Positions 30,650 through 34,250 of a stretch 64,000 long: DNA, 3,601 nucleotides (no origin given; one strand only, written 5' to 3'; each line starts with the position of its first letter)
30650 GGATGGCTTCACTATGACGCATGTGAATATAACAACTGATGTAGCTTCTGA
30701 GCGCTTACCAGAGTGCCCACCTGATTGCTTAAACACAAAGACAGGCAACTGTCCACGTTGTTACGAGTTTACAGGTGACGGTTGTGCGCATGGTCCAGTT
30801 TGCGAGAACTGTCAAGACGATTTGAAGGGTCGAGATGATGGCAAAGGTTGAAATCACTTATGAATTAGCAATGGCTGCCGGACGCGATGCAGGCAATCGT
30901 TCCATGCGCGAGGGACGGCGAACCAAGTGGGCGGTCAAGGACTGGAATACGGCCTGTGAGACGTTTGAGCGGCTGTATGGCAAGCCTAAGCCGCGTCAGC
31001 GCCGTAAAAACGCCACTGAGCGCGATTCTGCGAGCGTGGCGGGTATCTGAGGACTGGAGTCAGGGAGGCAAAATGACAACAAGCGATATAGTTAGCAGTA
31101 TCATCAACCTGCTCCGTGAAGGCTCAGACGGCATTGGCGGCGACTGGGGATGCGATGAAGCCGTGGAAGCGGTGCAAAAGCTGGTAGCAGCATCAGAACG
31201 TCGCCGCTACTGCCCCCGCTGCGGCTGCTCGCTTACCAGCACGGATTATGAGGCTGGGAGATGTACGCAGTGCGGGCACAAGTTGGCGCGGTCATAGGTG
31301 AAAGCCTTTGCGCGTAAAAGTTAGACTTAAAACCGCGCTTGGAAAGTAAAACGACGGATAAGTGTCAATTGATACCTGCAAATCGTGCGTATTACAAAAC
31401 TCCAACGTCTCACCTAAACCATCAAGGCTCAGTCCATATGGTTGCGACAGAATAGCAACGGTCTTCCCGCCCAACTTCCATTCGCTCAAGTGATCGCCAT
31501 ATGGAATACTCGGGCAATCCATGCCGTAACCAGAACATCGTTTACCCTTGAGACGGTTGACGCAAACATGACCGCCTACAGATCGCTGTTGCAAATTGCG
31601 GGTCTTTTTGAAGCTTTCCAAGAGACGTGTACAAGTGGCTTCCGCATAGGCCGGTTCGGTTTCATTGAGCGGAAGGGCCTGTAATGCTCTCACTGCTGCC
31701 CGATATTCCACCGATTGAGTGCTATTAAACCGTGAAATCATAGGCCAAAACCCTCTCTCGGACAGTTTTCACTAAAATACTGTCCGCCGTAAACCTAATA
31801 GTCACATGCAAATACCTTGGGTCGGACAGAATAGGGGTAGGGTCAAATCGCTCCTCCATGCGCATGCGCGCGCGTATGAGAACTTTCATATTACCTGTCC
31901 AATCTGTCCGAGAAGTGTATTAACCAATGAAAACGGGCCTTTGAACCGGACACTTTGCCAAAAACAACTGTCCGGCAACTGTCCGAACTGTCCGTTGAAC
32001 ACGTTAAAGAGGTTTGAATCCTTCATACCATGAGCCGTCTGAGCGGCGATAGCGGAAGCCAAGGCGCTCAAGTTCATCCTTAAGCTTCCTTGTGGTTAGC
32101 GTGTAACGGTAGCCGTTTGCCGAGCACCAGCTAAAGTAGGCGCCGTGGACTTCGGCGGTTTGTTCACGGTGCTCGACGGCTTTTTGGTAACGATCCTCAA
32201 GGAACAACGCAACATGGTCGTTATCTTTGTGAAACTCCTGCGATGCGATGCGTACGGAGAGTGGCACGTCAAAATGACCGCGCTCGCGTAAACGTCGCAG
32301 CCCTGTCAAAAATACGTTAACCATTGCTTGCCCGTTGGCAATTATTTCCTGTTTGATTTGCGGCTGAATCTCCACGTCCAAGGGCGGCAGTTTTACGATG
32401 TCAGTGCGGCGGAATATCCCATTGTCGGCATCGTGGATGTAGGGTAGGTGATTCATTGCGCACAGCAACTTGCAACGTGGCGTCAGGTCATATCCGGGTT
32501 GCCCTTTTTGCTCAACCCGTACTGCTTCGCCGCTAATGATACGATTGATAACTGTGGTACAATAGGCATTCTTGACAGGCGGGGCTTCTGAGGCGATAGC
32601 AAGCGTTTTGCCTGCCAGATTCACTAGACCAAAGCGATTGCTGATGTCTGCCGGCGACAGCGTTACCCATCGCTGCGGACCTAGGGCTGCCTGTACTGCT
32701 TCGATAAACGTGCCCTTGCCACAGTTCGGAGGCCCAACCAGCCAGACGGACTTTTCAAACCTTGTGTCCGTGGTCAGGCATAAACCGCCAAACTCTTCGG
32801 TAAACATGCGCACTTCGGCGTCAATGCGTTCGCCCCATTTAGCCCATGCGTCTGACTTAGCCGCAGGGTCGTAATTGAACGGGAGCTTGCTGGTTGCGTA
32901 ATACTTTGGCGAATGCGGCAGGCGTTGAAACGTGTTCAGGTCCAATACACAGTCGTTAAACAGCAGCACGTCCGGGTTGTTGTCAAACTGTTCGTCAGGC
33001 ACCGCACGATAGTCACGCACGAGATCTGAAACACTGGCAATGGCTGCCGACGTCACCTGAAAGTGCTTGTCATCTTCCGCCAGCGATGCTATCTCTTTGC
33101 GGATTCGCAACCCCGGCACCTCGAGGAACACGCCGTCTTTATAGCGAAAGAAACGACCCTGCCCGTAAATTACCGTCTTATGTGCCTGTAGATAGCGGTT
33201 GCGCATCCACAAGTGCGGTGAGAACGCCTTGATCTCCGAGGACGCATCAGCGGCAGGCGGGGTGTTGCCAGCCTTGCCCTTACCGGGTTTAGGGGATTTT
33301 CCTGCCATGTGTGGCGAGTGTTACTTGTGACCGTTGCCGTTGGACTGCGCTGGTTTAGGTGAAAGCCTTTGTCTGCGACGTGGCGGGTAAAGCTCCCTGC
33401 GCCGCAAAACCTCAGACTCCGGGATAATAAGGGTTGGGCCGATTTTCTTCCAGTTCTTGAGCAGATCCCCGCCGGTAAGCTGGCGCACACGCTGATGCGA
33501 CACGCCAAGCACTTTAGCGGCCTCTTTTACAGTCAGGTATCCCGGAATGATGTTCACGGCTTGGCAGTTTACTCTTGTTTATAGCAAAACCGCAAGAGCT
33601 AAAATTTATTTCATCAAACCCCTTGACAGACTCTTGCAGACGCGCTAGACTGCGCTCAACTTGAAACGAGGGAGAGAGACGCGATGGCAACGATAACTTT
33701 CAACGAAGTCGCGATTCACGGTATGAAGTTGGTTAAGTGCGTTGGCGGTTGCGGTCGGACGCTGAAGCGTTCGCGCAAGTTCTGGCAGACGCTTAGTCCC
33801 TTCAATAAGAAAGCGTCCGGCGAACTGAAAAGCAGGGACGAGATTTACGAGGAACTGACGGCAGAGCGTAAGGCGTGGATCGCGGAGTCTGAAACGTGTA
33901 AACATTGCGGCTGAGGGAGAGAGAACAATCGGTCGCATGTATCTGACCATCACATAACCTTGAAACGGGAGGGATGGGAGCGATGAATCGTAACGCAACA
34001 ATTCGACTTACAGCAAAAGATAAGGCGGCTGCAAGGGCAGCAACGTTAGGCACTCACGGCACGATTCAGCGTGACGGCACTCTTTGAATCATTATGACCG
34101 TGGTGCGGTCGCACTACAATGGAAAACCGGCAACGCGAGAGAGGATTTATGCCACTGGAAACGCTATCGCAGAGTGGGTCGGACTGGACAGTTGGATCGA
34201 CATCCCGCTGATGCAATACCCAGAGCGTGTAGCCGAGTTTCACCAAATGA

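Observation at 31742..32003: Iteron cluster (>=8 copies of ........) flanking the P4-type primase gene: candidate replication origin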

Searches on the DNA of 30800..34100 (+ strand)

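Call 9: search_dna_similar(query=window:30800-34100:+, collection=phages, mode=distant, max_rows=25)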
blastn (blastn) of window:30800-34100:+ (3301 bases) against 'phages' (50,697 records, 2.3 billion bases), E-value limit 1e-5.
No match.

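Call 64: search_rna_families(source=window, start=31200, end=32300, threshold=evalue, max_evalue=1)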
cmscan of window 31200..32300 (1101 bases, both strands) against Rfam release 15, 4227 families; matches with E-value up to 1: 0.
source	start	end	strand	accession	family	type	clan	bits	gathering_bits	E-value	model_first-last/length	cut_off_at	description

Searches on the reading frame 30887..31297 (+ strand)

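Call 7: search_protein_families(library=pfam, proteins=[window:30887-31297:+], max_evalue=0.01)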
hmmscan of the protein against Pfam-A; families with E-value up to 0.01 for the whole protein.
window:30887-31297:+ (136 aa): 3 families
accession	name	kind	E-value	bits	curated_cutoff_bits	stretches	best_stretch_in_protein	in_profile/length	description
PF16919.11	PknG_rubred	-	0.00022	21.6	28.5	0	93-132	23-67/74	Protein kinase G rubredoxin domain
PF13240.11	Zn_Ribbon_1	-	0.0037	17.5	25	0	108-115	15-22/23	zinc-ribbon domain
PF12647.12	RNHCP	-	0.0089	16.4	24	0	88-133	5-50/90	RNHCP domain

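Call 8: search_protein_families(library=phrogs, proteins=[window:30887-31297:+], max_evalue=0.001)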
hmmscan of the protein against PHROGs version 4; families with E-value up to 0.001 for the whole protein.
window:30887-31297:+ (136 aa): 0 families

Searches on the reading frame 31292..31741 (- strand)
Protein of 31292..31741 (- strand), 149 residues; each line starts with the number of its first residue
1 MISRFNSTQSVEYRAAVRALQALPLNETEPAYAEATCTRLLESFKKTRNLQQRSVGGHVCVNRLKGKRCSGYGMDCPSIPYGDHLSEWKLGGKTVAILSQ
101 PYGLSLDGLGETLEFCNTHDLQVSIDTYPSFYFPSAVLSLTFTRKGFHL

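Call 7: search_protein_families(library=pfam, proteins=[window:31292-31741:-], max_evalue=0.01)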
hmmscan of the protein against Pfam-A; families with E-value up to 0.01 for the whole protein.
window:31292-31741:- (149 aa): 0 families

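Call 8: search_protein_families(library=phrogs, proteins=[window:31292-31741:-], max_evalue=0.001)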
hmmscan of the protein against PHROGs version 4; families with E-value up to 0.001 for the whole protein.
window:31292-31741:- (149 aa): 0 families

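Call 78: search_protein_families(library=ncbifam, proteins=[window:31292-31741:-], max_evalue=0.01)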
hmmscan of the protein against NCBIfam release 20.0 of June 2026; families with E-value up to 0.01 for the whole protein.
window:31292-31741:- (149 aa): 0 families
